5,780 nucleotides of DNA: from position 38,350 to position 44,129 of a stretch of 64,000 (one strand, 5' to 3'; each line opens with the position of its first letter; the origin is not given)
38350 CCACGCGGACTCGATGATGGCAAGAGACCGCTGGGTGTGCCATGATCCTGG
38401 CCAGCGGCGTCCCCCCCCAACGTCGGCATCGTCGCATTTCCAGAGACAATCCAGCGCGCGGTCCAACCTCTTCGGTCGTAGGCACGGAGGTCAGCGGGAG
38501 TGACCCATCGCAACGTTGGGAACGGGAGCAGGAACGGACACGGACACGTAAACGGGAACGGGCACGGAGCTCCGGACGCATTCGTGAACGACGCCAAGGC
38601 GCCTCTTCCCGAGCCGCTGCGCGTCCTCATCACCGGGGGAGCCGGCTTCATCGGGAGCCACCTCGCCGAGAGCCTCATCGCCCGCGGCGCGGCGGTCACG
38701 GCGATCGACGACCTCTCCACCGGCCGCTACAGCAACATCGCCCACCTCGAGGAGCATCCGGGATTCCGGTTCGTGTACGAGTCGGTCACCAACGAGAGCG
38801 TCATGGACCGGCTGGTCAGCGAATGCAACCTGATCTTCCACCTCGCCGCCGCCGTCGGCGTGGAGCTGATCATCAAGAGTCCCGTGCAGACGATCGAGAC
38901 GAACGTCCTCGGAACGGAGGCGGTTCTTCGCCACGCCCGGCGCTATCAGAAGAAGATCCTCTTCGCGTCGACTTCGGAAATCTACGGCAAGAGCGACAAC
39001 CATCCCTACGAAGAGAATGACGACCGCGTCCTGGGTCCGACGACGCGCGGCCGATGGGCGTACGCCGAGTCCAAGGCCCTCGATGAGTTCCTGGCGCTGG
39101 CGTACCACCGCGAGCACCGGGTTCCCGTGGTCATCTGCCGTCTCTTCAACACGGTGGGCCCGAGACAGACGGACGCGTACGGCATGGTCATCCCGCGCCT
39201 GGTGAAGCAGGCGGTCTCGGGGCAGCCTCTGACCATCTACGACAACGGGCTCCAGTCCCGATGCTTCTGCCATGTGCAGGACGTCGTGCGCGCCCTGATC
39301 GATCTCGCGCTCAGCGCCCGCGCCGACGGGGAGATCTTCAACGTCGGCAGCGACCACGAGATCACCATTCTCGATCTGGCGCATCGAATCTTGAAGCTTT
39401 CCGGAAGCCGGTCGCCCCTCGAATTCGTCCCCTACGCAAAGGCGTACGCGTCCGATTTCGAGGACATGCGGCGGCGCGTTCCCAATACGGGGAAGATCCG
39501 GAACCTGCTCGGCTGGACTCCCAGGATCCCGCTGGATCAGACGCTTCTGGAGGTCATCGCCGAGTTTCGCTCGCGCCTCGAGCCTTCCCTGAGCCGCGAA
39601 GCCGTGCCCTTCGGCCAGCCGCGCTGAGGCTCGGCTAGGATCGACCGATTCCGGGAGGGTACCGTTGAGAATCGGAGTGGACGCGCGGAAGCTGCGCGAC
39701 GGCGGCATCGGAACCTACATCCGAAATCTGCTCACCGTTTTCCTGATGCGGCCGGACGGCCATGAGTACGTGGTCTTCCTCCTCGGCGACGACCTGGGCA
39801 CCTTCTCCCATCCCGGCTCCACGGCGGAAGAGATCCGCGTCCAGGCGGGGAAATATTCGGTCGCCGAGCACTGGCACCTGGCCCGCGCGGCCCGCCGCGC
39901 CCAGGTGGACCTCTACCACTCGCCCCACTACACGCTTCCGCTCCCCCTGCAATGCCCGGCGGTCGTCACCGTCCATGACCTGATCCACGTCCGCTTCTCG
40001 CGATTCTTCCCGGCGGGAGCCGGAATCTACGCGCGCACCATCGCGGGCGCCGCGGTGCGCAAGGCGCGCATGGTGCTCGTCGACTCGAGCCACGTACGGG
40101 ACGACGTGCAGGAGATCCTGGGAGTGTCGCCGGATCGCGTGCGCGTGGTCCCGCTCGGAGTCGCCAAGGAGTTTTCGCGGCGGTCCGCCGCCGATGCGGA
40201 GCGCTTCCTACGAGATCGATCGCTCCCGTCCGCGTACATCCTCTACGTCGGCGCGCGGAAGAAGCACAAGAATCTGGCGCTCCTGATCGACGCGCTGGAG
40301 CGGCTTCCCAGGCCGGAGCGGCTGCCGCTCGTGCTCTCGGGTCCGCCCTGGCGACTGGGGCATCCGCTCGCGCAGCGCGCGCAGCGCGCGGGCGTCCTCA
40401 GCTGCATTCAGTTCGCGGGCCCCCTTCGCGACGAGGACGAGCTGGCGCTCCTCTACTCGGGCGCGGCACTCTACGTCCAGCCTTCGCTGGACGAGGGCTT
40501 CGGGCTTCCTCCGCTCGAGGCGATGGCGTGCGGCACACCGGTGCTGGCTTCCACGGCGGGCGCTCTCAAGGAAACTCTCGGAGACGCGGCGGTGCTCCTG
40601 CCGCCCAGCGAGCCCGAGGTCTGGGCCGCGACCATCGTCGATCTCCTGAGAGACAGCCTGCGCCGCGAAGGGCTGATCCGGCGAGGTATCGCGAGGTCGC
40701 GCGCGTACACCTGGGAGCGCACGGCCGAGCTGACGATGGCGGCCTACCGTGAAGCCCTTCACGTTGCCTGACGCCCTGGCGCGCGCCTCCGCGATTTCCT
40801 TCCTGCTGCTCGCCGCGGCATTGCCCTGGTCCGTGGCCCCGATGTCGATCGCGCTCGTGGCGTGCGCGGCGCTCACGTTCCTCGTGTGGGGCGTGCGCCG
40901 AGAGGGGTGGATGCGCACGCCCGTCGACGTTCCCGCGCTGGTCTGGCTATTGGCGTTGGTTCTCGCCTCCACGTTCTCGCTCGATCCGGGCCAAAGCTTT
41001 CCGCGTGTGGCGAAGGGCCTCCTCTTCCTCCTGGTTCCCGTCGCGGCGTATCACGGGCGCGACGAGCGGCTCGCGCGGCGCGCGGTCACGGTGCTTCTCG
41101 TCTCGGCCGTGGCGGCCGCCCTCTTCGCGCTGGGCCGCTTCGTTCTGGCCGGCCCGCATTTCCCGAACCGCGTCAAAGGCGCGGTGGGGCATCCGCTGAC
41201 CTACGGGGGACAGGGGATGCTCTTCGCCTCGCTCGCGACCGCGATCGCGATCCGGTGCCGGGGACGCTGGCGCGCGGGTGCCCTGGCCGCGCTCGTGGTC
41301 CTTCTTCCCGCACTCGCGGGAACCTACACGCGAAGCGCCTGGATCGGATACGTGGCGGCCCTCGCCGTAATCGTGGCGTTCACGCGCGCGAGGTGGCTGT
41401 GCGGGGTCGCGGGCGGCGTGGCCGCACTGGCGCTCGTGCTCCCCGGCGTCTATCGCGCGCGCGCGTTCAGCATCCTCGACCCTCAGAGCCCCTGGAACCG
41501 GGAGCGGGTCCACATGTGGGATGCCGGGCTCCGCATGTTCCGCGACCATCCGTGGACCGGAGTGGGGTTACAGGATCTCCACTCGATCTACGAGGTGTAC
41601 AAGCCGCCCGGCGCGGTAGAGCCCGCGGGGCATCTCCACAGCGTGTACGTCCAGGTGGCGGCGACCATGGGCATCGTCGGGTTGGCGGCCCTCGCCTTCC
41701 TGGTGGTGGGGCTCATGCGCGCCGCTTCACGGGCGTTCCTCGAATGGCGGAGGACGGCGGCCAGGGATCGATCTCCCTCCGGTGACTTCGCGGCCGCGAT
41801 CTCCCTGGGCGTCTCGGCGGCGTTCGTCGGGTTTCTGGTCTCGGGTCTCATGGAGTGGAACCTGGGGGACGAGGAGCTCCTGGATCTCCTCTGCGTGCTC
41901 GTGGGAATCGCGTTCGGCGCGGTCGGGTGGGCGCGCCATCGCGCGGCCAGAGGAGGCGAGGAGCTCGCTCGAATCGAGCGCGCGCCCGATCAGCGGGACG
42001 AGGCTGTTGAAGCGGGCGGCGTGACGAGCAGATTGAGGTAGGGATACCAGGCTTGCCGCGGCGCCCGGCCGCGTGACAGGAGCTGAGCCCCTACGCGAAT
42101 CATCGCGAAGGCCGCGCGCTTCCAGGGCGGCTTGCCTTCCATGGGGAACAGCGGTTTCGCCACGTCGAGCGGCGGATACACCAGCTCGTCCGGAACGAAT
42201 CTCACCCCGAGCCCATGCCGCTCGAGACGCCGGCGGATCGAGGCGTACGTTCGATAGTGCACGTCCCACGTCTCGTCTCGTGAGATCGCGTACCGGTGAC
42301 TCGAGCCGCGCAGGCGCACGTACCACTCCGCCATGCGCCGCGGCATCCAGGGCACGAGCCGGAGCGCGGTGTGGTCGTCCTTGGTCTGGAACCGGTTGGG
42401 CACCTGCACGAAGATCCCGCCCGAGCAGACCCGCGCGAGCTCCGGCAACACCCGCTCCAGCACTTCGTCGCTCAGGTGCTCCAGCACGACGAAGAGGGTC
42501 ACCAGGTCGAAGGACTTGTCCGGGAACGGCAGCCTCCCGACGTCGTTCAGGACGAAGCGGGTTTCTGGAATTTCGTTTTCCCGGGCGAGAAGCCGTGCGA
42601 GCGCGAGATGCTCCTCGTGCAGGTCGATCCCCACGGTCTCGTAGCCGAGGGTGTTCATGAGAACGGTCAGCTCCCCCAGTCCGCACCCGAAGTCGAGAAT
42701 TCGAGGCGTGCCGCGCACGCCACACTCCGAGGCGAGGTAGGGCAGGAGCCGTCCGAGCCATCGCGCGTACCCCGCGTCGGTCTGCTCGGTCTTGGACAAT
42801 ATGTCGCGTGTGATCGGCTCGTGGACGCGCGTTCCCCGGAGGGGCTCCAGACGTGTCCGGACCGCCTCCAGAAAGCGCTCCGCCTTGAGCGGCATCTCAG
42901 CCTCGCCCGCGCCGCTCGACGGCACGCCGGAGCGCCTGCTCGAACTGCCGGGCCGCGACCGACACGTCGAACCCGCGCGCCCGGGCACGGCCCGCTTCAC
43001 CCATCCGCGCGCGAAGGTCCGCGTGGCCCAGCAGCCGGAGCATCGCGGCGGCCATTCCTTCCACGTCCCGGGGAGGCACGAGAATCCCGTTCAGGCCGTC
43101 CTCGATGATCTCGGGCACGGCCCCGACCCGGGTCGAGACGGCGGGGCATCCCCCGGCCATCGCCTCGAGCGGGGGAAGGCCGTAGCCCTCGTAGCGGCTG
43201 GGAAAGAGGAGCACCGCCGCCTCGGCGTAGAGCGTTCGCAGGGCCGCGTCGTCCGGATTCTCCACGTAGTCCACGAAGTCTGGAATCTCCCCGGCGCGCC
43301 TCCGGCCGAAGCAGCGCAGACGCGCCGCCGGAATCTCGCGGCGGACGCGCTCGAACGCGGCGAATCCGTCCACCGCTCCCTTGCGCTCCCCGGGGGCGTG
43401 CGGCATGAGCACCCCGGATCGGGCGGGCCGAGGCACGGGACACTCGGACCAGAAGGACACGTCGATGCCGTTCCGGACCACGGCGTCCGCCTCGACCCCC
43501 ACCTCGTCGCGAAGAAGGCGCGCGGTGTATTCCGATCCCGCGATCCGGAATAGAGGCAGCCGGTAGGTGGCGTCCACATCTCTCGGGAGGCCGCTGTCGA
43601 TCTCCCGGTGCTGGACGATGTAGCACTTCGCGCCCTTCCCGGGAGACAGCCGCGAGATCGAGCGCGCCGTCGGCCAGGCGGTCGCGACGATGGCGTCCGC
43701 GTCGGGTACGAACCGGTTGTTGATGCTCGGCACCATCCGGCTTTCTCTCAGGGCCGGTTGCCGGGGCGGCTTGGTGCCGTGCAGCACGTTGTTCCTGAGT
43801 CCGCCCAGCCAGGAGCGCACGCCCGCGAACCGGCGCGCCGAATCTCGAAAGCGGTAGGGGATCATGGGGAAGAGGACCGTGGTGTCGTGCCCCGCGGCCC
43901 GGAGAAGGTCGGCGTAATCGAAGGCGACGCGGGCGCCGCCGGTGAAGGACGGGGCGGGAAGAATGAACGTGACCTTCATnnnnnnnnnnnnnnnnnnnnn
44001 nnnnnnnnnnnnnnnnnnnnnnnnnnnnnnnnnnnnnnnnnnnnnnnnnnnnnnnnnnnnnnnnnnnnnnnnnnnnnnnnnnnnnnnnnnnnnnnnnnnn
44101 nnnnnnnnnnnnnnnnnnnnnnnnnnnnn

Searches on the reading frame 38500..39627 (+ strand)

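Call 15: search_protein_families(library=pfam, proteins=[window:38500-39627:+], max_evalue=0.00001)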
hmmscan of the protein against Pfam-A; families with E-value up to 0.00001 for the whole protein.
window:38500-39627:+ (375 aa): 6 families
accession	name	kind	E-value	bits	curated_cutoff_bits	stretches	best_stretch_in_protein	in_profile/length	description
PF16363.11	GDP_Man_Dehyd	-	5.1e-57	194.3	27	1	43-349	1-329/332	GDP-mannose 4,6 dehydratase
PF01370.27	Epimerase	-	8.4e-55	186.2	20.9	1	42-283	1-240/240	NAD dependent epimerase/dehydratase family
PF02719.21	Polysacc_synt_2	-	3.2e-20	72.9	20.2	2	42-157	1-127/293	Polysaccharide biosynthesis protein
PF07993.18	NAD_binding_4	-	1.7e-15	57.3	20.1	1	99-224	79-213/258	Male sterility protein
PF04321.23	RmlD_sub_bind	-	3e-13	49.9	27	1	41-307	2-236/287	RmlD substrate binding domain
PF01073.25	3Beta_HSD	-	1.1e-11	44.8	22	1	43-201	1-159/280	3-beta hydroxysteroid dehydrogenase/isomerase family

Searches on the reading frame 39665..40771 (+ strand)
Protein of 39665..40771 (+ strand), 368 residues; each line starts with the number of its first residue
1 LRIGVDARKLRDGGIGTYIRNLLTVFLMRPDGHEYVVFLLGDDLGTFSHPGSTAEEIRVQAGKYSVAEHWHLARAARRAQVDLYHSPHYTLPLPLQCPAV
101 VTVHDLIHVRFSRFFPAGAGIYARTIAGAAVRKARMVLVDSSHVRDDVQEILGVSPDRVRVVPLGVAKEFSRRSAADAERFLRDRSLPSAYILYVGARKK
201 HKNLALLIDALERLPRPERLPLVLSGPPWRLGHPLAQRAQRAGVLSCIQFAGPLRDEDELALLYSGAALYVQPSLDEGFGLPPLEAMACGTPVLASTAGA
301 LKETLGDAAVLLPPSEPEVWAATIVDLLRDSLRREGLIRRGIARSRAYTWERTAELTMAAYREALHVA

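Call 15: search_protein_families(library=pfam, proteins=[window:39665-40771:+], max_evalue=0.00001)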
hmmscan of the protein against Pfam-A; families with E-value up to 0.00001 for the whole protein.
window:39665-40771:+ (368 aa): 5 families
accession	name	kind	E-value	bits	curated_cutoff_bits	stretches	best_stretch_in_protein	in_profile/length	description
PF00534.26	Glycos_transf_1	-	3.3e-27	95.5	26.4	1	189-341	15-169/172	Glycosyl transferases group 1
PF13692.12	Glyco_trans_1_4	-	9.8e-25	87.9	27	1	191-330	3-142/142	Glycosyl transferases group 1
PF13439.12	Glyco_transf_4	-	8.9e-17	62.1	28.5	1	13-167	2-167/170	Glycosyltransferase Family 4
PF20706.3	GT4-conflict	-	1.3e-11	44.6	26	1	195-354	203-382/385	Family 4 Glycosyltransferase in conflict systems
PF13524.12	Glyco_trans_1_2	-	1.4e-06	28.8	25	1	206-356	4-141/144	Glycosyl transferase-like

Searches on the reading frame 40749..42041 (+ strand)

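Call 15: search_protein_families(library=pfam, proteins=[window:40749-42041:+], max_evalue=0.00001)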
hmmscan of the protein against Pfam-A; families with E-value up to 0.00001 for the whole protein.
window:40749-42041:+ (430 aa): 1 family
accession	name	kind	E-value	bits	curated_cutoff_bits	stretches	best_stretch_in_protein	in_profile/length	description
PF04932.20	Wzy_C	-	1.1e-24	87.4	31.7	1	180-315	1-148/149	O-Antigen ligase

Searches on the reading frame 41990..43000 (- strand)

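Call 15: search_protein_families(library=pfam, proteins=[window:41990-43000:-], max_evalue=0.00001)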
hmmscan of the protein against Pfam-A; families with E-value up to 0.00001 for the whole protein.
window:41990-43000:- (336 aa): 7 families
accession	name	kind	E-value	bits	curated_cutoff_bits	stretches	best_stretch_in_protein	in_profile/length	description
PF13649.12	Methyltransf_25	-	5.5e-20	72.3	27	1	101-193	1-94/97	Methyltransferase domain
PF08241.18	Methyltransf_11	-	1.5e-19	70.8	21.2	1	102-196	1-92/95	Methyltransferase domain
PF13489.12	Methyltransf_23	-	7.7e-14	52.2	27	1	77-264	8-159/164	Methyltransferase domain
PF13847.12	Methyltransf_31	-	3e-13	50.1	27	1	100-198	6-108/145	Methyltransferase domain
PF08242.18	Methyltransf_12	-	7.9e-11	43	30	1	102-192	1-92/98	Methyltransferase domain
PF01209.24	Ubie_methyltran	-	2.4e-07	30.8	20.1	1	95-198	45-150/233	ubiE/COQ5 methyltransferase family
PF07021.18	MetW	-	3.3e-06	27.3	21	0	96-202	12-111/193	Methionine biosynthesis protein MetW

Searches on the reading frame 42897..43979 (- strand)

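Call 16: search_protein_families(library=pfam, proteins=[window:42897-43979:-], max_evalue=0.00001)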
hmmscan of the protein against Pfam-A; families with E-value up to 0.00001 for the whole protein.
window:42897-43979:- (360 aa): 5 families
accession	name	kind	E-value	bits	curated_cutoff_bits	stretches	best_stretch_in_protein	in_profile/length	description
PF13692.12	Glyco_trans_1_4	-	1.2e-24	87.7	27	1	199-317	14-140/142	Glycosyl transferases group 1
PF00534.26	Glycos_transf_1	-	1.5e-22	80.3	26.4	1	228-332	67-171/172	Glycosyl transferases group 1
PF13524.12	Glyco_trans_1_2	-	1.8e-07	31.7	25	1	209-335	6-130/144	Glycosyl transferase-like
PF13439.12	Glyco_transf_4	-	3e-06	27.8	28.5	0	14-175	3-169/170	Glycosyltransferase Family 4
PF20706.3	GT4-conflict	-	3.4e-06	26.8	26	1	242-284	270-313/385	Family 4 Glycosyltransferase in conflict systems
